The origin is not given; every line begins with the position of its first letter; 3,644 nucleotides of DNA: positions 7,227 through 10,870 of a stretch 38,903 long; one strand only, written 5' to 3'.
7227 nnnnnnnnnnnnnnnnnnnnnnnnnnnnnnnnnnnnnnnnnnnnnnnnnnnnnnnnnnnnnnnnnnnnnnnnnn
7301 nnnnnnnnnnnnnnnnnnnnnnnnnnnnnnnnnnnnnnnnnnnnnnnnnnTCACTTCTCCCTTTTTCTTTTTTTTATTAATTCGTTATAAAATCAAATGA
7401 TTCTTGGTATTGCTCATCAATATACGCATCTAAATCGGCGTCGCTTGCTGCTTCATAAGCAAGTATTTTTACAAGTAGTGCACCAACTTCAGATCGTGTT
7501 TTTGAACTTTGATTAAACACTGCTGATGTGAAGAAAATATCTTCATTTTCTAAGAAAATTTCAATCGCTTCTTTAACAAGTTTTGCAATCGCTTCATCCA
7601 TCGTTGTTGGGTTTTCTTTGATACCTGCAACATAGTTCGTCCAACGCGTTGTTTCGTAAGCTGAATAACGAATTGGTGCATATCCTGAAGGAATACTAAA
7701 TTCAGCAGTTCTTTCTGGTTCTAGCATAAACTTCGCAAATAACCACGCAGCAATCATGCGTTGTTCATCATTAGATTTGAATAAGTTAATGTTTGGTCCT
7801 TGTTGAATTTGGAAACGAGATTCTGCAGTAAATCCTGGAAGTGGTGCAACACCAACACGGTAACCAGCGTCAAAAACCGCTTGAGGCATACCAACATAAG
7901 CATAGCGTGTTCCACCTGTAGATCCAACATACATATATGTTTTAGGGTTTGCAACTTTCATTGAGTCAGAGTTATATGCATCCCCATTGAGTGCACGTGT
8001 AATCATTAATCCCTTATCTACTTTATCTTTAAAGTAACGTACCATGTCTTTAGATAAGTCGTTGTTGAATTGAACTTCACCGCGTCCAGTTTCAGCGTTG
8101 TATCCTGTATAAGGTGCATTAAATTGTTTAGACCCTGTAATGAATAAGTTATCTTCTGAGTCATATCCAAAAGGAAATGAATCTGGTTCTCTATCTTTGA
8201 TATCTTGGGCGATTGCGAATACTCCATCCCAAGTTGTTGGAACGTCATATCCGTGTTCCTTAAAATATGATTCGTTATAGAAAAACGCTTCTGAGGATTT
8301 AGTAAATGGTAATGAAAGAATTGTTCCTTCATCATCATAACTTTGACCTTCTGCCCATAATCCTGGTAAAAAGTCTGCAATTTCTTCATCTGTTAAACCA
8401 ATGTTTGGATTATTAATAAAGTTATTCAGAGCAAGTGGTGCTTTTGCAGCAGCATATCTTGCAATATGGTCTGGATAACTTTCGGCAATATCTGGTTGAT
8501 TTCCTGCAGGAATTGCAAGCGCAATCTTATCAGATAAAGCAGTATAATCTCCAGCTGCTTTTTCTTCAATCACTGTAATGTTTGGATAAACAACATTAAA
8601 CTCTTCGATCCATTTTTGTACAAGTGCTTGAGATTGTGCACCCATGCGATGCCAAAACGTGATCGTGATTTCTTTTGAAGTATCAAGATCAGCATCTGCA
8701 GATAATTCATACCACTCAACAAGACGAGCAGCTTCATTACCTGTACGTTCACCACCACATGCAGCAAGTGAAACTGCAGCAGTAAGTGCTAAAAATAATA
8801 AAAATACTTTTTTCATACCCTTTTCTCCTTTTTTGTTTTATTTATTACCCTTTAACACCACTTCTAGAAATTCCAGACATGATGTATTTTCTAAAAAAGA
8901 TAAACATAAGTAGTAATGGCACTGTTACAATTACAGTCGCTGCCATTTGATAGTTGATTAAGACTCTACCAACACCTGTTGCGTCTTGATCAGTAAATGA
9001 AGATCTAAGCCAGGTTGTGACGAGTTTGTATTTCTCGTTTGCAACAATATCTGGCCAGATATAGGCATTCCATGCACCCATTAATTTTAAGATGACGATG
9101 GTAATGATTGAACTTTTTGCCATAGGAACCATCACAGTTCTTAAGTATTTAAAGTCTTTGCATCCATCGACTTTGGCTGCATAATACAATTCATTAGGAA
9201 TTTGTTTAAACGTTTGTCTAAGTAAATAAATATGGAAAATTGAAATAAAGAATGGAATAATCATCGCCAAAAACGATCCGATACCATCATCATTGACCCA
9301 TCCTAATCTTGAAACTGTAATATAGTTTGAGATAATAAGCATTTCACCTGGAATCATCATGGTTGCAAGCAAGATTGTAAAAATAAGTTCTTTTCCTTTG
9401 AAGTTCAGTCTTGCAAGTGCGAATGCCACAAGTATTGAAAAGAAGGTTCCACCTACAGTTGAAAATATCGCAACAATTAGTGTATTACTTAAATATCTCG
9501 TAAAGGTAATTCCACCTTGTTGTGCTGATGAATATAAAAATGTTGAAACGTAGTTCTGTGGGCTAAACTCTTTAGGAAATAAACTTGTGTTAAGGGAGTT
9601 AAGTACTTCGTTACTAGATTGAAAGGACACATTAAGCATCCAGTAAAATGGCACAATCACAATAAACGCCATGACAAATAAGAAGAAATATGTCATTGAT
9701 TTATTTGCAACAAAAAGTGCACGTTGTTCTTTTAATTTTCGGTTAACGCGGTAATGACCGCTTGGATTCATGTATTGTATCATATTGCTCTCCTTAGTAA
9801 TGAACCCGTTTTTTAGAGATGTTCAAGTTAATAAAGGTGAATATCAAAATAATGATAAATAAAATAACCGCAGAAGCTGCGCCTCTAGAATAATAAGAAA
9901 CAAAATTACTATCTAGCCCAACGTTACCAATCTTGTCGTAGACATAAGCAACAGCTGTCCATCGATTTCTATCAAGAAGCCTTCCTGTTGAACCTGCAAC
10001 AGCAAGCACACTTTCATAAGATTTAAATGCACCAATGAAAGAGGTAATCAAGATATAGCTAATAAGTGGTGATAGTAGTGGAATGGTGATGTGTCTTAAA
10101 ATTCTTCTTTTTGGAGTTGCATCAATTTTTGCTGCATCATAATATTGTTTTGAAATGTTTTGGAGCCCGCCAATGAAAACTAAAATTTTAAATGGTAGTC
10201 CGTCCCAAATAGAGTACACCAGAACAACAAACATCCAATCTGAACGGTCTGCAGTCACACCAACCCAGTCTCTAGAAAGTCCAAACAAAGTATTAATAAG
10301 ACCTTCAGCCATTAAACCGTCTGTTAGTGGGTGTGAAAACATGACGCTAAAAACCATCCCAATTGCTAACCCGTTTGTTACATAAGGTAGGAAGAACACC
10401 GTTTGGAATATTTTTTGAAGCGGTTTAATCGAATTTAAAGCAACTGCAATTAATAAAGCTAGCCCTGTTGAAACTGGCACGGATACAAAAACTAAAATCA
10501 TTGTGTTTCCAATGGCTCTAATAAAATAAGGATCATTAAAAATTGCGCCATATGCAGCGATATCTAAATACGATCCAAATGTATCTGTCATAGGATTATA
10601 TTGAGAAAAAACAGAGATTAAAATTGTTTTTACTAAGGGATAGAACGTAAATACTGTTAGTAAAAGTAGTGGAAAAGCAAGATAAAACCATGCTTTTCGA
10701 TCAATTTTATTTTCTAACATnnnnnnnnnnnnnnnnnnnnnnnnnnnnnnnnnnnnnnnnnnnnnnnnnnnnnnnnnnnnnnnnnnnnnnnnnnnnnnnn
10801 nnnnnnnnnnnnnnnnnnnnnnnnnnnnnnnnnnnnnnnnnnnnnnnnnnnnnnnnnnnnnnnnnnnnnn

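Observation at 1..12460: Candidate surface capture / nuclease / ABC import / nanoRNase gene block (three consecutive minus-strand units)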

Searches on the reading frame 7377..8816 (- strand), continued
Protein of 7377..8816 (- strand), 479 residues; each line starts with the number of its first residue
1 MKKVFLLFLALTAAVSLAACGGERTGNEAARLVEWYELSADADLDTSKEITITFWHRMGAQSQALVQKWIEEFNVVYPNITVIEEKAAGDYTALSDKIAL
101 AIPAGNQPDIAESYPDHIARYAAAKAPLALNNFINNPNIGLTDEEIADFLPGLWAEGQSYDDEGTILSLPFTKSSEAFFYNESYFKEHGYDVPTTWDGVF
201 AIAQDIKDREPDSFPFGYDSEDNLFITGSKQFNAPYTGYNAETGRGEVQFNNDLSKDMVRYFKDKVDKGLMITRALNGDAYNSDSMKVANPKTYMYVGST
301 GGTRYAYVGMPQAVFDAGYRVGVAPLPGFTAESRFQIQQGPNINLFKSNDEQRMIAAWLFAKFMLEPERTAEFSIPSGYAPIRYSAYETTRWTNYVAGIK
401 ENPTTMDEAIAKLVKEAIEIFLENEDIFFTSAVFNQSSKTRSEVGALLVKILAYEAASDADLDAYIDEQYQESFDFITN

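Call 75: search_protein_families(library=pfam, proteins=[L005:16728-17897:+, L005:17906-18862:+, L012:11720-12589:+, L004:16687-17655:+, L004:17657-19120:+, L015:19718-21061:+, L015:19212-19721:+, L012:6885-9527:-, L061:6534-8372:+, L011:5198-6100:+], max_evalue=0.001)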
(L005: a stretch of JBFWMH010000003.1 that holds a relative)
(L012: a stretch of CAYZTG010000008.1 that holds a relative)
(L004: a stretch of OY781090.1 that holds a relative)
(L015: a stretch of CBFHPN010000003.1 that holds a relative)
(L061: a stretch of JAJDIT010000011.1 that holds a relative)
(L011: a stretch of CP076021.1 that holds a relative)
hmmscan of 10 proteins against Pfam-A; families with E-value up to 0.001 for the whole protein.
L005:16728-17897:+ (389 aa): 3 families
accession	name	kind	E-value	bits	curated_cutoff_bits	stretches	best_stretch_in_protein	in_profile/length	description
PF10509.15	GalKase_gal_bdg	-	7.9e-15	54.6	23.1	1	13-60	1-47/49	Galactokinase galactose-binding signature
PF00288.32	GHMP_kinases_N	-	8.6e-14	52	22.3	1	98-177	2-78/87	GHMP kinases N terminal domain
PF08544.19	GHMP_kinases_C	-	1.4e-06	29.1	21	1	288-363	2-79/85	GHMP kinases C terminal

L005:17906-18862:+ (318 aa): 9 families
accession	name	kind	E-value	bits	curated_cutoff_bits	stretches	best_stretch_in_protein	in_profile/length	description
PF01370.27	Epimerase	-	5.1e-57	193.5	20.9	1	3-251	1-240/240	NAD dependent epimerase/dehydratase family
PF16363.11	GDP_Man_Dehyd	-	8.3e-51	173.8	27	1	4-309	1-329/332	GDP-mannose 4,6 dehydratase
PF01073.25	3Beta_HSD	-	1.6e-19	70.4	22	1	4-152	1-158/280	3-beta hydroxysteroid dehydrogenase/isomerase family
PF02719.21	Polysacc_synt_2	-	1.9e-17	63.8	20.2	1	3-176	1-177/293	Polysaccharide biosynthesis protein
PF04321.23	RmlD_sub_bind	-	5.7e-15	55.6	27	1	1-159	1-144/287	RmlD substrate binding domain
PF13460.12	NAD_binding_10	-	1.5e-10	41.7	27.2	1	7-167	1-143/184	NAD(P)H-binding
PF07993.18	NAD_binding_4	-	2.1e-10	40.6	20.1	1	45-175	63-210/258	Male sterility protein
PF05368.20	NmrA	-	8.6e-09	35.8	27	1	2-158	4-141/298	NmrA-like family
PF02254.24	TrkA_N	-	0.00021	22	23.8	1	5-61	2-58/116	TrkA-N domain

L012:11720-12589:+ (289 aa): 1 family
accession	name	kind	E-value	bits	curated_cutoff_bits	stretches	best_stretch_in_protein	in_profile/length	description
PF01171.26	ATP_bind_3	-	1.5e-20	74.1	27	1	51-215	1-162/182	PP-loop family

L004:16687-17655:+ (322 aa): 4 families
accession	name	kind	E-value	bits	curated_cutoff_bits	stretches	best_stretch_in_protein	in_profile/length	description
PF13377.12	Peripla_BP_3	-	4.2e-29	102.2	26.5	1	161-319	2-167/167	Periplasmic binding protein-like domain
PF00356.27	LacI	-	3.1e-16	59.3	27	1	2-47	1-44/46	Bacterial regulatory proteins, lacI family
PF00532.27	Peripla_BP_1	-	6.6e-10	39.3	22.2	1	72-316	12-280/281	Periplasmic binding proteins and sugar binding domain of LacI family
PF13407.12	Peripla_BP_4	-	0.00069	19.7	35.1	0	133-300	83-256/258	Periplasmic binding protein domain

L004:17657-19120:+ (487 aa): 2 families
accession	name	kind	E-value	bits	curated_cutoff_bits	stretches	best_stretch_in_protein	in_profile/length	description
PF01087.27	GalP_UDP_transf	-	1.9e-24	87.6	22.1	1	54-230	29-184/184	Galactose-1-phosphate uridyl transferase, N-terminal domain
PF02744.22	GalP_UDP_tr_C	-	7.2e-17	62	29.2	1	246-431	3-160/165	Galactose-1-phosphate uridyl transferase, C-terminal domain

L015:19718-21061:+ (447 aa): 7 families
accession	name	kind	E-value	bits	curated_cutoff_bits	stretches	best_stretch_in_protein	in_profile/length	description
PF12631.12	MnmE_helical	-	4.7e-50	171.1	40.1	1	124-444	1-211/211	MnmE helical domain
PF10396.14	TrmE_N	-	1.3e-40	138.7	29.8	1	5-121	1-117/117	GTP-binding protein TrmE N-terminus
PF01926.29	MMR_HSR1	-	1.8e-30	105.8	21.9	1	221-333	2-113/113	50S ribosome-binding GTPase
PF02421.24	FeoB_N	-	3.6e-12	46.5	27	1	220-310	2-91/156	Ferrous iron transport protein B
PF00071.28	Ras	-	6.9e-07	29.4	21.6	1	220-340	1-120/162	Ras family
PF00350.29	Dynamin_N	-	4e-06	27.4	27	0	222-254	2-34/168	Dynamin family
PF08477.19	Roc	-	1.3e-05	25.8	27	1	220-335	1-119/119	Ras of Complex, Roc, domain of DAPkinase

L015:19212-19721:+ (169 aa): 1 family
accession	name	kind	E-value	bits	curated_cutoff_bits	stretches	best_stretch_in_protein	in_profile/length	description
PF02308.21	MgtC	-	2.4e-28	99.4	31.4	1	22-147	1-115/121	MgtC family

L012:6885-9527:- (880 aa): 3 families
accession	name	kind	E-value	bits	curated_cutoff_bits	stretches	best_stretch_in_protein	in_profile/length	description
PF02896.24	PEP-utilizers_C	-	2e-81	273.9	22.8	1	522-873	4-292/293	PEP-utilising enzyme, PEP-binding domain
PF01326.24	PPDK_N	-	2.7e-54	185.1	27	2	20-295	2-222/328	Pyruvate phosphate dikinase, AMP/ATP-binding domain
PF00391.29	PEP-utilizers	-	4.4e-21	74.7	23.1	1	427-507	4-72/72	PEP-utilising enzyme, mobile domain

L061:6534-8372:+ (612 aa): 1 family
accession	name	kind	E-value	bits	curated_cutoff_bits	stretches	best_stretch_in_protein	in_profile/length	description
PF20578.4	aBig_2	-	4.5e-15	55.7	27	1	342-413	16-88/89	Atrophied bacterial Ig domain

L011:5198-6100:+ (300 aa): 4 families
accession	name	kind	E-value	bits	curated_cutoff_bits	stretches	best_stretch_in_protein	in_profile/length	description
PF00665.32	rve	-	9.5e-20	71.2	32.6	1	133-233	2-102/102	Integrase core domain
PF13333.12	rve_2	-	1.3e-15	57.7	22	1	240-295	1-56/56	Integrase core domain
PF13683.12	rve_3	-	1.1e-10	41.6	26.5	1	222-287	2-67/67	Integrase core domain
PF13276.12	HTH_21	-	0.00023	21.8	28.1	1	57-110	6-59/60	HTH-like domain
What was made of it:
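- On Izemoplasmatales-type DNA-degradation locus: L015 shows MgtC and MnmE after the DHH pair (call 75).
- Gal genes separate it from the nuclease in L004, L005 and L011, and housekeeping genes follow it (call 75).
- Tried and rejected: In some Acholeplasma loci these are gal genes and unrelated (call 75).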

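Call 81: search_solved_structures(query=A1, max_evalue=1e-10, show_alignments=1)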
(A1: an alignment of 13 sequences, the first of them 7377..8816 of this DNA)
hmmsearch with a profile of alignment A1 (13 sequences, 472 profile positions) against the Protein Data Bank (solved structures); distinct sequences matched with E-value up to 1e-10: 27.
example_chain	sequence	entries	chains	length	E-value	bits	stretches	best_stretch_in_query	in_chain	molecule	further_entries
9lff_A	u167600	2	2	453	3.8e-27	98.1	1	49-401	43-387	SN-glycerol-3-phophate ABC transporter, periplasmic SN-glycerol-3-phosphate-binding protei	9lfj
6x84_A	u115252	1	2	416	6.4e-27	97.4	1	50-399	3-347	sn-glycerol-3-phosphate-binding periplasmic protein UgpB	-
4aq4_A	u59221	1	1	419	1.1e-26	96.6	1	50-399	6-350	SN-GLYCEROL-3-PHOSPHATE-BINDING PERIPLASMIC PROTEIN UGPB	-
7c0x_A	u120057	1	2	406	1.8e-26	95.9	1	48-398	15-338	Sugar ABC transporter, periplasmic sugar-binding protein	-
7c0v_A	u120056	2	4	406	2e-26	95.8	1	48-398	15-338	Sugar ABC transporter, periplasmic sugar-binding protein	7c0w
7c0f_A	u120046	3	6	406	2e-26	95.7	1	48-398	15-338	Sugar ABC transporter, periplasmic sugar-binding protein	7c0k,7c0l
7c0t_A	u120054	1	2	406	4.6e-26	94.6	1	48-398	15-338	Sugar ABC transporter, periplasmic sugar-binding protein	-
7c0u_A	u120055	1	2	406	1.2e-25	93.2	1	48-398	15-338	Sugar ABC transporter, periplasmic sugar-binding protein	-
7c0o_A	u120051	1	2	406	1.4e-25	93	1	48-398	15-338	Sugar ABC transporter, periplasmic sugar-binding protein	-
7c0r_A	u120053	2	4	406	1.4e-25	93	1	48-398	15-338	Sugar ABC transporter, periplasmic sugar-binding protein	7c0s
7c16_A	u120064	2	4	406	1.7e-25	92.7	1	48-398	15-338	Sugar ABC transporter, periplasmic sugar-binding protein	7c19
7c0y_A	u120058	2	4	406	1.7e-25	92.6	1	48-398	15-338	Sugar ABC transporter, periplasmic sugar-binding protein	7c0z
7c14_A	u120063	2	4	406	3.5e-25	91.6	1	48-398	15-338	Sugar ABC transporter, periplasmic sugar-binding protein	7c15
6r1b_B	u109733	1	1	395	5.4e-18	67.9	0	292-399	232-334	Putative Sn-glycerol-3-phosphate-binding lipoprotein UgpB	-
6r1b_A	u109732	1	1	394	5.6e-18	67.9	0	292-399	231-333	Putative Sn-glycerol-3-phosphate-binding lipoprotein UgpB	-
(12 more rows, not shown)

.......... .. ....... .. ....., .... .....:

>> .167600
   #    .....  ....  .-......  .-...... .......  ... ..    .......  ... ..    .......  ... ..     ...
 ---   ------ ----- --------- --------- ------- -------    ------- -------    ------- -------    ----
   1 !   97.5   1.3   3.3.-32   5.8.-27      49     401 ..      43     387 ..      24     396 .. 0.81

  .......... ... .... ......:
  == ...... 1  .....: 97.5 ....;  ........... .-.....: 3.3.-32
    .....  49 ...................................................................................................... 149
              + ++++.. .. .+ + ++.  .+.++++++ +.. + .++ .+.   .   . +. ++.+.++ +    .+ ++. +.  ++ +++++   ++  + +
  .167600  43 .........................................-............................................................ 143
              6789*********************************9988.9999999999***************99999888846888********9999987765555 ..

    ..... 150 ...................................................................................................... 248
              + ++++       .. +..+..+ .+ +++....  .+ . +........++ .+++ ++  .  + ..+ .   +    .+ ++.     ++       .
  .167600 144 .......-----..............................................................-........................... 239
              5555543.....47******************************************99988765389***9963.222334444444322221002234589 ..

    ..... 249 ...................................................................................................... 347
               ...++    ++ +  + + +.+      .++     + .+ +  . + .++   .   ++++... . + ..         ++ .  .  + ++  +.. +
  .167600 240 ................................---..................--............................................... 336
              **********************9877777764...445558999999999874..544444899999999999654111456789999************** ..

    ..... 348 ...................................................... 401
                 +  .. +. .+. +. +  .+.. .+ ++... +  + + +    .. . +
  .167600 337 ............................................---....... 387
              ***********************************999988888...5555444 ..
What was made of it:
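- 7377..8816 (-): Substrate-binding lipoprotein, 479 aa, from the UgpB / dinucleotide-binding-protein subclade of CUT1. With a family profile, UgpB and 7C0F tie (call 81).
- With a family profile the SBP is as close to G3P-binding UgpB as to the dinucleotide binder (call 81).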

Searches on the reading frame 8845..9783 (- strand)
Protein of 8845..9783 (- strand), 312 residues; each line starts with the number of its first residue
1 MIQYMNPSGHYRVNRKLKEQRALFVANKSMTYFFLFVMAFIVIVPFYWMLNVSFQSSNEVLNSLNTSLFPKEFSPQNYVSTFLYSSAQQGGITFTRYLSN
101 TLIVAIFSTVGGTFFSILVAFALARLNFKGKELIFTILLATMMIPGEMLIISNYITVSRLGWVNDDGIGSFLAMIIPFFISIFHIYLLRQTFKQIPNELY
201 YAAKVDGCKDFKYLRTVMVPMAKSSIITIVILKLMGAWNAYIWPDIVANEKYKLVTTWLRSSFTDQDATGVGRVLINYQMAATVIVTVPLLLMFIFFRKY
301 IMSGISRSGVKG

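Call 6: search_protein_families(library=pfam, proteins=[window:8845-9783:-], max_evalue=0.01)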
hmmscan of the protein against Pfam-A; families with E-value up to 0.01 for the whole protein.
window:8845-9783:- (312 aa): 1 family
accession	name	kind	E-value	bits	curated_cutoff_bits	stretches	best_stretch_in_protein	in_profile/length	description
PF00528.27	BPD_transp_1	-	9.3e-18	65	26.4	1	113-303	2-180/184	Binding-protein-dependent transport system inner membrane component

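Call 7: search_protein_families(library=ncbifam, proteins=[window:8845-9783:-], max_evalue=0.01)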
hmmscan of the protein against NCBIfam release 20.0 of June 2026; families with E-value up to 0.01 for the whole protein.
window:8845-9783:- (312 aa): 15 families
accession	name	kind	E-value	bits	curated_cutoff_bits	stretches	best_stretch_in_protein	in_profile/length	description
NF008210.0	PRK10973.1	equivalog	6.5e-26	91.6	297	1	33-305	14-276/281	sn-glycerol-3-phosphate ABC transporter permease UgpE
NF008231.0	PRK10998.1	equivalog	3.2e-20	72.9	261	1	29-312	14-296/296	maltose ABC transporter permease MalG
NF040932.1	ABC_arch_GlcU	equivalog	2.6e-19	69.9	340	1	30-307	4-266/272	glucose ABC transporter permease GlcU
TIGR01581.1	Mo_ABC_porter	hypoth_equivalog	2.2e-11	43.7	210.3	1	100-233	25-167/225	ABC transporter permease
NF040839.1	tungstate_WtpB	equivalog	3.5e-08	33.4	340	1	97-233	45-189/251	tungstate ABC transporter permease WtpB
TIGR02141.1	modB_ABC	equivalog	1.3e-07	31.5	182.6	1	101-233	3-144/208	molybdate ABC transporter permease subunit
NF007047.0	PRK09500.1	equivalog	4.7e-07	29.7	326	1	63-238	29-197/257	spermidine/putrescine ABC transporter permease PotC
NF006939.0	PRK09421.1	equivalog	1.4e-06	27.9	262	1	101-234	15-158/230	molybdate ABC transporter permease subunit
TIGR02138.1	phosphate_pstC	equivalog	0.00014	21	196.45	1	174-237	162-220/296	phosphate ABC transporter permease subunit PstC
TIGR03262.1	PhnU2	equivalog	0.00064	18.5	593.25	1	93-255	51-218/546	putative 2-aminoethylphosphonate ABC transporter permease subunit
TIGR01097.1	PhnE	equivalog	0.00068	19.2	216.7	1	29-233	4-191/252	phosphonate ABC transporter, permease protein PhnE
TIGR00969.1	3a0106s02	subfamily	0.00093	18.7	240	1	98-234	63-208/272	sulfate ABC transporter permease subunit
NF038017.1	ABC_perm1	subfamily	0.0021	18.1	100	1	101-232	1-134/184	ABC transporter permease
NF011624.0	PRK15050.1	equivalog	0.0058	15.8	247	0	92-241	69-233/297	2-aminoethylphosphonate ABC transporter permease subunit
TIGR03226.1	PhnU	equivalog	0.0092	15.5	283.45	0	186-239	196-249/311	2-aminoethylphosphonate ABC transporter permease subunit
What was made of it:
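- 8845..9783 (-): CUT1 permease, UgpE/MalG-like, 312 aa. BPD_transp_1 9e-18; UgpE 6.5e-26 (calls 6, 7).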

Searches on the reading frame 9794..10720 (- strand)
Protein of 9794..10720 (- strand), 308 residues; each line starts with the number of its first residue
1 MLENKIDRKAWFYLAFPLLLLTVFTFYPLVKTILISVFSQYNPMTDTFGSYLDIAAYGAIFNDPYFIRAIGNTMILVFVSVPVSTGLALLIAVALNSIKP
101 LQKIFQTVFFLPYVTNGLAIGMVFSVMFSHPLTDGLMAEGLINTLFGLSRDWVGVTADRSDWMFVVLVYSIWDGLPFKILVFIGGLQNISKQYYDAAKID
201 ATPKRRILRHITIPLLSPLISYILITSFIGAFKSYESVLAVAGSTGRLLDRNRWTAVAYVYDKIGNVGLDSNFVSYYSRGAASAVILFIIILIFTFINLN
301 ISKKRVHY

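Call 6: search_protein_families(library=pfam, proteins=[window:9794-10720:-], max_evalue=0.01)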
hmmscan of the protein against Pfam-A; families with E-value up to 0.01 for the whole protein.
window:9794-10720:- (308 aa): 1 family
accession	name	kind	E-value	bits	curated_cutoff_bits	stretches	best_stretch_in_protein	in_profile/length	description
PF00528.27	BPD_transp_1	-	5e-14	52.9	26.4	1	86-300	3-177/184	Binding-protein-dependent transport system inner membrane component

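Call 7: search_protein_families(library=ncbifam, proteins=[window:9794-10720:-], max_evalue=0.01)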
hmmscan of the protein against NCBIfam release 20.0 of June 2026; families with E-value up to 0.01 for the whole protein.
window:9794-10720:- (308 aa): 10 families
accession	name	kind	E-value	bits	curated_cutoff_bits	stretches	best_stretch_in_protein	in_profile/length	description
NF007852.0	PRK10561.1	equivalog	8.6e-20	71.8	335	1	12-308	15-294/295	sn-glycerol-3-phosphate ABC transporter permease UgpA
NF008232.0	PRK10999.1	equivalog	4.4e-13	48.8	392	1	66-305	283-518/520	maltose ABC transporter permease MalF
NF040931.1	ABC_arch_GlcT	equivalog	3.8e-10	39.9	360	1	14-293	1-262/278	glucose ABC transporter permease GlcT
TIGR03262.1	PhnU2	equivalog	3e-06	26.2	593.25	1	17-232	10-202/546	putative 2-aminoethylphosphonate ABC transporter permease subunit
NF011624.0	PRK15050.1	equivalog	6.5e-06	25.5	247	1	7-95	21-100/297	2-aminoethylphosphonate ABC transporter permease subunit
TIGR01581.1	Mo_ABC_porter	hypoth_equivalog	8.3e-06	25.4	210.3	1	72-245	25-185/225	ABC transporter permease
TIGR00969.1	3a0106s02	subfamily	0.00014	21.5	240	1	55-245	48-225/272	sulfate ABC transporter permease subunit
TIGR02141.1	modB_ABC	equivalog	0.00087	19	182.6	0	74-264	4-177/208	molybdate ABC transporter permease subunit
NF040733.1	ABC_perm_U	equivalog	0.00088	18.8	295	1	178-218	135-175/251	ABC transporter permease subunit SaoP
NF008208.0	PRK10971.1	equivalog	0.0014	18.2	415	1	52-246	42-223/277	sulfate/thiosulfate ABC transporter permease CysT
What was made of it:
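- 9794..10720 (-): CUT1 permease, UgpA/MalF-like, 308 aa. BPD_transp_1 5e-14; UgpA 9e-20 (calls 6, 7).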
